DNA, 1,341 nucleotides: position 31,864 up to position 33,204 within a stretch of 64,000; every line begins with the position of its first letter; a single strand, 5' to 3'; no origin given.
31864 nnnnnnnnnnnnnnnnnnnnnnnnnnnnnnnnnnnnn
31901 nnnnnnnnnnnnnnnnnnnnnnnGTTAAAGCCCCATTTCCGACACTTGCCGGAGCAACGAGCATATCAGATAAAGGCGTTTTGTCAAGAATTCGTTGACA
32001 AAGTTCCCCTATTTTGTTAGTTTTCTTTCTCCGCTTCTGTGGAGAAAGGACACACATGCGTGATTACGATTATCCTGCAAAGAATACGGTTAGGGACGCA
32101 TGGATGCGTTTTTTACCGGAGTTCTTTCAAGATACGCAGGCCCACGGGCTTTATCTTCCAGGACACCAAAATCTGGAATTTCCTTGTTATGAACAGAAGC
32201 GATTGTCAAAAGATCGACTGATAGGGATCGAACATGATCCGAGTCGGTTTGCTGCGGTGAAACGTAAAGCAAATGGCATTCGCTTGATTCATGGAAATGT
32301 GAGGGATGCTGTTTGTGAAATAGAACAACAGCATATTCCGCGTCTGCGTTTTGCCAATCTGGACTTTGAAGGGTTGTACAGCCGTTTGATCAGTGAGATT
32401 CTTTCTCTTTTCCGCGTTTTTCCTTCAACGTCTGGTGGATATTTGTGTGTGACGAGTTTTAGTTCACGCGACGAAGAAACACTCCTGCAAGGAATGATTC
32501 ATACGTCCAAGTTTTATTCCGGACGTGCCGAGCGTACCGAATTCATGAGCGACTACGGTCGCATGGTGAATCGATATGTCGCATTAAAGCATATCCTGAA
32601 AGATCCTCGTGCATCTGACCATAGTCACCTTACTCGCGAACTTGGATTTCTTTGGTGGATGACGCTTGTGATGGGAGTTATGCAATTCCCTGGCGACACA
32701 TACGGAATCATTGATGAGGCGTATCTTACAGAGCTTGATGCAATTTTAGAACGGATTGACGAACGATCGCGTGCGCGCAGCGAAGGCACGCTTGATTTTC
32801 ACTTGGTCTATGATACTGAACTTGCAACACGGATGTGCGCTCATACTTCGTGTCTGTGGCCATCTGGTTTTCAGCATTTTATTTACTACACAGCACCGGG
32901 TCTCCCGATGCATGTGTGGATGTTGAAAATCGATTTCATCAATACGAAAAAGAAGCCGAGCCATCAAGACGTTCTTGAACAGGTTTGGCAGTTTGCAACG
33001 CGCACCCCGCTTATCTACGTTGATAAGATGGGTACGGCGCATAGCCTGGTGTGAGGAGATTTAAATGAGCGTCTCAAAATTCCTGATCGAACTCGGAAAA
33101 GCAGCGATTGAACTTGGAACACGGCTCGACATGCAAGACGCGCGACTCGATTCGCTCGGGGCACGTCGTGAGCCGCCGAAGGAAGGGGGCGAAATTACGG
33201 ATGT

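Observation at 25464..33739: About 8.3 kb block of six uncharacterised genes, with slightly elevated GC, inserted between tig and the H+-PPase gene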

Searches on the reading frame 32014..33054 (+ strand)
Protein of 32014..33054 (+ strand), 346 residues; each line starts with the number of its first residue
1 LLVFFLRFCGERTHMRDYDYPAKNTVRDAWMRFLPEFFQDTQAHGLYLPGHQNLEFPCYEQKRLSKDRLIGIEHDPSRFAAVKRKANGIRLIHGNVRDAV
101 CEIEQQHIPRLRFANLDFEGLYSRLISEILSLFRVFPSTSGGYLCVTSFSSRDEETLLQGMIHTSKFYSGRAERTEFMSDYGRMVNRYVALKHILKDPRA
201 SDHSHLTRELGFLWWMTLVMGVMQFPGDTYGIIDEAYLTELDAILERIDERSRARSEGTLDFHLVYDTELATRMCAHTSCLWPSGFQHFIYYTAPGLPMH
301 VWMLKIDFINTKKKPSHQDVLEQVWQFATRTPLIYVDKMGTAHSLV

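Call 4: search_protein_families(library=pfam, proteins=[window:32014-33054:+], max_evalue=0.01)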
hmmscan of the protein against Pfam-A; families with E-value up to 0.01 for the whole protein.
window:32014-33054:+ (346 aa): 0 families

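Call 5: search_protein_families(library=padloc, proteins=[window:32014-33054:+], max_evalue=0.1)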
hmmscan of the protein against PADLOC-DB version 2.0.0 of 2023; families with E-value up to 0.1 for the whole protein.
window:32014-33054:+ (346 aa): 0 families

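Call 6: search_protein_families(library=ncbifam, proteins=[window:32014-33054:+], max_evalue=0.1)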
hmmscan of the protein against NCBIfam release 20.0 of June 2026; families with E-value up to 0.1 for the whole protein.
window:32014-33054:+ (346 aa): 0 families

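Call 30: find_homologous_proteins(query=window:32056-33054:+)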
Query window:32056-33054:+ (332 aa): 39 proteins with E <= 0.001 among 939 candidates.
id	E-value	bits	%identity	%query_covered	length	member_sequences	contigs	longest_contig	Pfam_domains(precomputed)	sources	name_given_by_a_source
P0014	1.1e-229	779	100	100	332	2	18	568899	-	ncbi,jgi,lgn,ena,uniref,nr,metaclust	ncbi:hypothetical protein A3C09_01720 [Candidatus Uhrbacteria bacterium RIFCSPHIGHO2_02_FULL_47_44]|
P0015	1.0e-173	595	77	100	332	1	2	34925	-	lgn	-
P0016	8.3e-172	589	75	100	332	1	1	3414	-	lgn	-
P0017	1.4e-170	585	76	100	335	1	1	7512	-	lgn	-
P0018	2.7e-146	505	67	100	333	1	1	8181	-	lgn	-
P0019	1.2e-144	500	68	100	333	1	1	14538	-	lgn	-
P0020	1.0e-140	487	66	98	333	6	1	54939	-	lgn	-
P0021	4.0e-134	465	66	95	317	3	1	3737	-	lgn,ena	-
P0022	4.2e-90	320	45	99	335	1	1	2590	-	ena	-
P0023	1.5e-88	315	46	98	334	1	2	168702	-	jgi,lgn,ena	-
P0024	5.0e-86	307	42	99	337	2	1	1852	-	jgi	-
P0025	1.0e-84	303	45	98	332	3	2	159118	-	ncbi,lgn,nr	ncbi:MAG: hypothetical protein NTX72_00490 [Candidatus Uhrbacteria bacterium]|nr:hypothetical protei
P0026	1.4e-84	302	42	98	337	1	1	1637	-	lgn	-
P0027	5.3e-84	300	44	98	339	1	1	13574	-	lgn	-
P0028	4.5e-83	297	43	98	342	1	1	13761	-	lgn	-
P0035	1.0e-77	280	43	98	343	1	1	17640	-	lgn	-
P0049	8.3e-63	231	39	97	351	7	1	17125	-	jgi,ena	-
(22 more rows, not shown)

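Call 33: search_solved_structures(query=A2, max_evalue=10)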
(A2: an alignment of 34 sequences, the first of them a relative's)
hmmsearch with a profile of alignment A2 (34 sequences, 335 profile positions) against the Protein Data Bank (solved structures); distinct sequences matched with E-value up to 10: 1.
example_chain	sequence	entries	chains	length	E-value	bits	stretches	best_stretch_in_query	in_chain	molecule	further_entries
1o4u_A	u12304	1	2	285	1.1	11.6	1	111-174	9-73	Type II quinolic acid phosphoribosyltransferase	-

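Call 44: search_protein_families(library=phrogs, proteins=[window:32056-33054:+], max_evalue=0.01)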
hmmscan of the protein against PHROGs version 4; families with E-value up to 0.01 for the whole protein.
window:32056-33054:+ (332 aa): 0 families

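Call 47: predict_structure(alignment_id=A2)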
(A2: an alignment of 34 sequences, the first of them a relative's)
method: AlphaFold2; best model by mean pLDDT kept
length: 332 residues; sequences in the alignment: 34
mean_pLDDT: 90.9   pTM: 0.91
mean pLDDT of the five models: 90.9, 90.8, 90.5, 90.3, 90.0
residues with pLDDT >= 90: 246; 70-90: 59; 50-70: 27; < 50: 0
segments of 3 or more residues with pLDDT < 50: none
pLDDT, mean of each block of 10 residues (from residue 1): 86 98 94 94 96 95 92 93 96 97 73 89 97 74 83 96 94 89 65 90 96 91 96 93 73 96 98 93 91 93 98 97 95 92
secondary structure, 60 per line:
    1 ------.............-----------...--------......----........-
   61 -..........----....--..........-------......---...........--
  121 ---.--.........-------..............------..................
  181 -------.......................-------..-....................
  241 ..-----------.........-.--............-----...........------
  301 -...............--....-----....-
elements in order: H7-19 E31-33 H42-47 E55-59 H62-71 E76-79 H82-91 E99-104 H108-118 E127-135 H143-156 H163-180 H188-208 H221-242 H254-262 E267-278 E284-294 H303-316 E319-322 E328-331
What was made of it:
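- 32056..33054 (+): Gene E (332 aa): class-I (Rossmann) SAM-methyltransferase fold with a helical insertion. Motif I is atypical (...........). E59 is nearly invariant at the end of beta2, and D103 is invariant at the end of beta4. AF2 model pLDDT 90.9, pTM 0.91 (call 47).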

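Call 49: fold_search(model_id=the predicted structure, library=pdb)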
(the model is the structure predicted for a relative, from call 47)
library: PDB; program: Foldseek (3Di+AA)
matches with E <= 10: 1478; with E <= 0.001: 108
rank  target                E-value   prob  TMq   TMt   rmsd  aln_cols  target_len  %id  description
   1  4htf_B                1.3e-05  1.00  0.34  0.44  16.1       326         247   10  Crystal structure of S-adenosylmethionine-dependent methyltransferase from Escherichia coli in complex with S-adenosyl (released 2012-11-21)
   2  2p35_B                2.0e-05  1.00  0.30  0.40  16.3       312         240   10  Crystal structure of trans-aconitate methyltransferase from Agrobacterium tumefaciens (released 2007-04-10)
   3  2vdw_G                2.2e-05  1.00  0.33  0.39   3.9       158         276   11  Guanosine N7 methyl-transferase sub-complex (D1-D12) of the vaccinia virus mRNA capping enzyme (released 2008-05-13)
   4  5do0_A                2.6e-05  1.00  0.35  0.25  14.4       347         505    9  The structure of PKMT1 from Rickettsia prowazekii (released 2016-08-10)
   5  1wxw_B                3.2e-05  1.00  0.30  0.27   4.2       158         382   13  Crystal structure of Tt1595, a putative SAM-dependent methyltransferase from Thermus thermophillus HB8 (released 2005-08-02)
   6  4htf_A                3.6e-05  1.00  0.32  0.42  16.3       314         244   10  Crystal structure of S-adenosylmethionine-dependent methyltransferase from Escherichia coli in complex with S-adenosyl (released 2012-11-21)
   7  2p35_A                3.8e-05  1.00  0.31  0.40  15.5       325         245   11  Crystal structure of trans-aconitate methyltransferase from Agrobacterium tumefaciens (released 2007-04-10)
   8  2yr0_A                3.8e-05  1.00  0.30  0.39  16.7       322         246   12  Crystal Structure of Hypothetical Methyltransferase TTHA0223 from Thermus thermophilus HB8 (released 2007-10-02)
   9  8rdl                  4.6e-05  1.00  0.29  0.44   3.9       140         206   17  Xenorhabdin methyltransferase XrdM with SAH (released 2024-10-16)
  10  9ko3_B                5.8e-05  1.00  0.32  0.59   3.3       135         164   11  Crystal structure of Agrobacterium tumefaciens PmtA with SAH (released 2025-04-23)
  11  4kvz                  7.7e-05  1.00  0.34  0.40  14.7       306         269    9  Crystal structure of the plantazolicin methyltransferase BamL in complex with SAH (released 2013-07-24)
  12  2vdw_E                9.2e-05  1.00  0.32  0.37   3.5       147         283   12  Guanosine N7 methyl-transferase sub-complex (D1-D12) of the vaccinia virus mRNA capping enzyme (released 2008-05-13)
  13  8k1f_C                9.2e-05  1.00  0.31  0.48  10.0       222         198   14  Crystal Structure of TrmR from Fusobacterium nucleatum (released 2023-08-02)
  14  5dm0_A                9.2e-05  1.00  0.33  0.39  15.2       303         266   11  Crystal structure of the plantazolicin methyltransferase BamL in complex with triazolic desmethylPZN analog and SAH (released 2015-09-23)
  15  5gm2_L                9.2e-05  1.00  0.31  0.38  16.2       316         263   12  Crystal structure of methyltransferase TleD complexed with SAH and teleocidin A1 (released 2016-09-28)
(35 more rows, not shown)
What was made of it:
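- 32056..33054 (+): The top 50 Foldseek PDB hits are all SAM methyltransferases, E about 1e-5, with a core of 135-160 columns at rmsd 3.3-4.2 (call 49).
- MTase fold: calls 47 and 49.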

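Call 55: find_encoding_contigs(protein=P0025, flank=10000, max_places=1)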
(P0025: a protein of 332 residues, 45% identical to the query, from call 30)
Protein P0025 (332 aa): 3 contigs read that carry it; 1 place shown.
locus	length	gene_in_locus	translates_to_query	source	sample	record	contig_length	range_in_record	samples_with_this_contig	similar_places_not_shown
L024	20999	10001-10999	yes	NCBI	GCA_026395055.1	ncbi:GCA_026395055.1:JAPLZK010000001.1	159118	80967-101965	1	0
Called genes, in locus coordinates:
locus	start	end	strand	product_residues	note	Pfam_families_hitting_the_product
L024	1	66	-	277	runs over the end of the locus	PF01261:AP_endonuc_2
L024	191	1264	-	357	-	PF02463:SMC_N, PF13175:AAA_15 (weak), PF13476:AAA_23, PF13304:AAA_21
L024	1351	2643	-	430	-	PF00254:FKBP_C (faint), PF05697:Trigger_N, PF05698:Trigger_C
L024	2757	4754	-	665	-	PF13589:HATPase_c_3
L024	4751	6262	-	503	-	-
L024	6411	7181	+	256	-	-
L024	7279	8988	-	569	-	-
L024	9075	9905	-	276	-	-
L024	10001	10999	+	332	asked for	-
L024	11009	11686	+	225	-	-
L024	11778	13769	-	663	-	PF03030:H_PPase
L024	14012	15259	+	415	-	PF23446:LysM1_NFP_LYK (faint), PF01476:LysM, PF23473:LysM3_LYK4_5 (weak), PF01551:Peptidase_M23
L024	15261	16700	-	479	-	PF13541:ChlI, PF00493:MCM, PF01078:Mg_chelatase, PF00158:Sigma54_activat (faint), PF00004:AAA (faint), PF07728:AAA_5, PF13335:Mg_chelatase_C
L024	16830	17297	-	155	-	PF01252:Peptidase_A8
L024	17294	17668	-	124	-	PF01258:zf-dskA_traR (weak)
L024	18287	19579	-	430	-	-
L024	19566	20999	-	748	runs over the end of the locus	PF01138:RNase_PH, PF03725:RNase_PH_C, PF01138:RNase_PH, PF00013:KH_1, PF00575:S1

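Call 56: find_encoding_contigs(protein=P0049, flank=10000, max_places=1)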
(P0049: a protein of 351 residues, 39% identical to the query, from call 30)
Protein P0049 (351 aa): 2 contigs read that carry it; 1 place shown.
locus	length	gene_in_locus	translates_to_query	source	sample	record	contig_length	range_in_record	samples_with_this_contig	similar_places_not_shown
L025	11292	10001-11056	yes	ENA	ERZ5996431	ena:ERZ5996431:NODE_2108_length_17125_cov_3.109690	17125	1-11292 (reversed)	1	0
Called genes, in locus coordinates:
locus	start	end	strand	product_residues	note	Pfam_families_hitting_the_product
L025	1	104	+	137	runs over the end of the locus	PF00237:Ribosomal_L22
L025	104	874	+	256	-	PF07650:KH_2, PF05316:VAR1 (faint), PF00189:Ribosomal_S3_C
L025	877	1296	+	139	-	PF00252:Ribosomal_L16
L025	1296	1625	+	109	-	PF00831:Ribosomal_L29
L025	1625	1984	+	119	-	PF00366:Ribosomal_S17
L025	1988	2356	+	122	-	PF00238:Ribosomal_L14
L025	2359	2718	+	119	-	PF17136:ribosomal_L24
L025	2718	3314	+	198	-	PF00281:Ribosomal_L5, PF00673:Ribosomal_L5_C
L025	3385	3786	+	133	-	PF00410:Ribosomal_S8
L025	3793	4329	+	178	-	PF00347:Ribosomal_L6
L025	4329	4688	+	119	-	PF00861:Ribosomal_L18p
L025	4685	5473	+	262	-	PF00333:Ribosomal_S5, PF03719:Ribosomal_S5_C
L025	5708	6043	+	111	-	-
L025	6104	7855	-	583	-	-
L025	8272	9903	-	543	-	-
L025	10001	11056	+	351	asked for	-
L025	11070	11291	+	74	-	?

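Call 57: find_encoding_contigs(protein=P0035, flank=10000, max_places=1)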
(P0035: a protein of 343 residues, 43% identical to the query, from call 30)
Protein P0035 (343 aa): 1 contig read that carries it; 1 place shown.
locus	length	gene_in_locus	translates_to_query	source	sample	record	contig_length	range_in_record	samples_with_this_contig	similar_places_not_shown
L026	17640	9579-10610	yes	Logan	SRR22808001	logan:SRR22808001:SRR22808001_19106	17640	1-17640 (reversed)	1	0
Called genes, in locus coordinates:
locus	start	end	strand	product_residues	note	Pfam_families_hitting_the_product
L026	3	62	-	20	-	?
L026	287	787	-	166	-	-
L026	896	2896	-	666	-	PF13589:HATPase_c_3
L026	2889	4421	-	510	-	-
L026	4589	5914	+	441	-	-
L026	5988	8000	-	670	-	-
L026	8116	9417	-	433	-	-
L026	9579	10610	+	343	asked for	-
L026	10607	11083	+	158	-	-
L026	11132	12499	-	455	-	PF00753:Lactamase_B, PF23023:Anti-Pycsar_Apyc1 (weak), PF12706:Lactamase_B_2, PF16661:Lactamase_B_6, PF10996:Beta-Casp, PF07521:RMMBL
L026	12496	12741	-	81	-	-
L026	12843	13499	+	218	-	-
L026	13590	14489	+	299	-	PF14397:ATPgrasp_ST (faint), PF02222:ATP-grasp, PF02655:ATP-grasp_3 (weak), PF02955:GSH-S_ATP, PF07478:Dala_Dala_lig_C, PF08443:RimK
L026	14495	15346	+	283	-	PF00763:THF_DHG_CYH, PF02882:THF_DHG_CYH_C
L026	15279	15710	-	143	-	-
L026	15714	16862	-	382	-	PF01490:Aa_trans, PF03222:Trp_Tyr_perm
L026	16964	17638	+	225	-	?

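Call 59: find_related_loci(query=A2, collection=viral_contigs, flank=10000)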
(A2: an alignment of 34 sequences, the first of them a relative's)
Query A2 (332 aa) in viral_contigs; peptide patterns used: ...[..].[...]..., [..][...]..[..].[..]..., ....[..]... (x = any residue, [..] = any of these).
37 stretches matched a pattern, but none encodes a relative of the query by tblastn (E <= 1e-3).

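Call 60: find_related_loci(query=A2, collection=metagenome_contigs, flank=10000)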
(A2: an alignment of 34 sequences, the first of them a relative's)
Query A2 (332 aa) in metagenome_contigs; peptide patterns used: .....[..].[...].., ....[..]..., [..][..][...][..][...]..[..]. (x = any residue, [..] = any of these).
161 stretches matched a pattern; 6 encode a relative of the query (tblastn E <= 1e-3); 6 distinct loci.
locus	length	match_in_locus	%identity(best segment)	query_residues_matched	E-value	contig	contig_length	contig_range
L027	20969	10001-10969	46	2-326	8e-93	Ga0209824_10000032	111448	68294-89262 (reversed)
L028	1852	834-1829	42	2-331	2e-95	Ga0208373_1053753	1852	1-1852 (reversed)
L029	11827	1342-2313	43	2-327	2e-85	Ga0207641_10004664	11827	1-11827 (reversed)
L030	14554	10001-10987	37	2-326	8e-67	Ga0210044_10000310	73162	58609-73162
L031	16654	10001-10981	38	1-326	3e-60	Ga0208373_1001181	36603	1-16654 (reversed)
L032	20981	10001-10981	38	1-326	3e-60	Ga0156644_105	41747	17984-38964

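Call 62: search_protein_families(library=pfam, proteins=[L026:5988-8000:-, L026:8116-9417:-], max_evalue=0.01)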
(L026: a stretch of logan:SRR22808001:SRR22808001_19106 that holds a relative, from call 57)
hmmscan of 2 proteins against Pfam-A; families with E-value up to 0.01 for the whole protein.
L026:5988-8000:- (670 aa): 0 families

L026:8116-9417:- (433 aa): 0 families

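Call 63: search_protein_families(library=pfam, proteins=[L025:6104-7855:-, L025:8272-9903:-, L031:2560-5883:-, L031:11035-12024:-, L031:12456-13589:-, L031:13688-14719:-, L024:9075-9905:-], max_evalue=0.01)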
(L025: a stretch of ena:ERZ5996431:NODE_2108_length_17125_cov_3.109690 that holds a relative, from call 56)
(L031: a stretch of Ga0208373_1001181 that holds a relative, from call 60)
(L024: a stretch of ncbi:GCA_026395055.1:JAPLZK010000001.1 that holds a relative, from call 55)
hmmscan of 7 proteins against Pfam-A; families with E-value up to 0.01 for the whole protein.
L025:6104-7855:- (583 aa): 0 families

L025:8272-9903:- (543 aa): 0 families

L031:2560-5883:- (1107 aa): 1 family
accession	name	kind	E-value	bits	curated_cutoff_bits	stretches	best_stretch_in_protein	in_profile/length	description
PF02518.31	HATPase_c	-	0.00085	20.2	26.4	1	458-554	10-106/111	Histidine kinase-, DNA gyrase B-, and HSP90-like ATPase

L031:11035-12024:- (329 aa): 0 families

L031:12456-13589:- (377 aa): 0 families

L031:13688-14719:- (343 aa): 0 families

L024:9075-9905:- (276 aa): 0 families

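Call 84: search_dna_similar(query=window:32056-33054:+, collection=plasmids, mode=protein, max_evalue=0.001, max_rows=10)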
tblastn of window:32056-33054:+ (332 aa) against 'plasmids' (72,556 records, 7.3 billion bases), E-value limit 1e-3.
No match.

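Call 115: search_protein_families(library=pfam, alignment_id=A2, max_evalue=5)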
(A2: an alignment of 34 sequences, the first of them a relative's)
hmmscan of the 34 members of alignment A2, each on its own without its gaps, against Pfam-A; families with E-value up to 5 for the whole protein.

A. member 1, P0014 (332 aa): 0 families

B. families by the number of members that match (of 34 scanned): 10 families
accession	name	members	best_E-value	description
PF11951.13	Fungal_trans_2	1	0.023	Fungal specific transcription factor domain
PF12757.12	Eisosome1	1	0.025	Eisosome protein 1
PF14502.12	HTH_41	1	0.069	Helix-turn-helix domain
PF05772.17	NinB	1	0.093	NinB protein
PF21478.3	GcvP2_C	1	0.13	Glycine dehydrogenase, C-terminal domain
PF06239.17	ECSIT_N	1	0.2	Evolutionarily conserved signalling intermediate in Toll pathway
PF10712.14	NAD-GH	1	0.23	NAD-specific glutamate dehydrogenase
PF16276.10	NPM1-C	1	0.24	Nucleophosmin C-terminal domain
PF19440.5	TTC7_N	1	0.38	Tetratricopeptide repeat protein 7 N-terminal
PF11026.13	DUF2721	1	0.61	Protein of unknown function (DUF2721)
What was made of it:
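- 32056..33054 (+): No sequence-level hit to PDB or Pfam (calls 33, 115).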
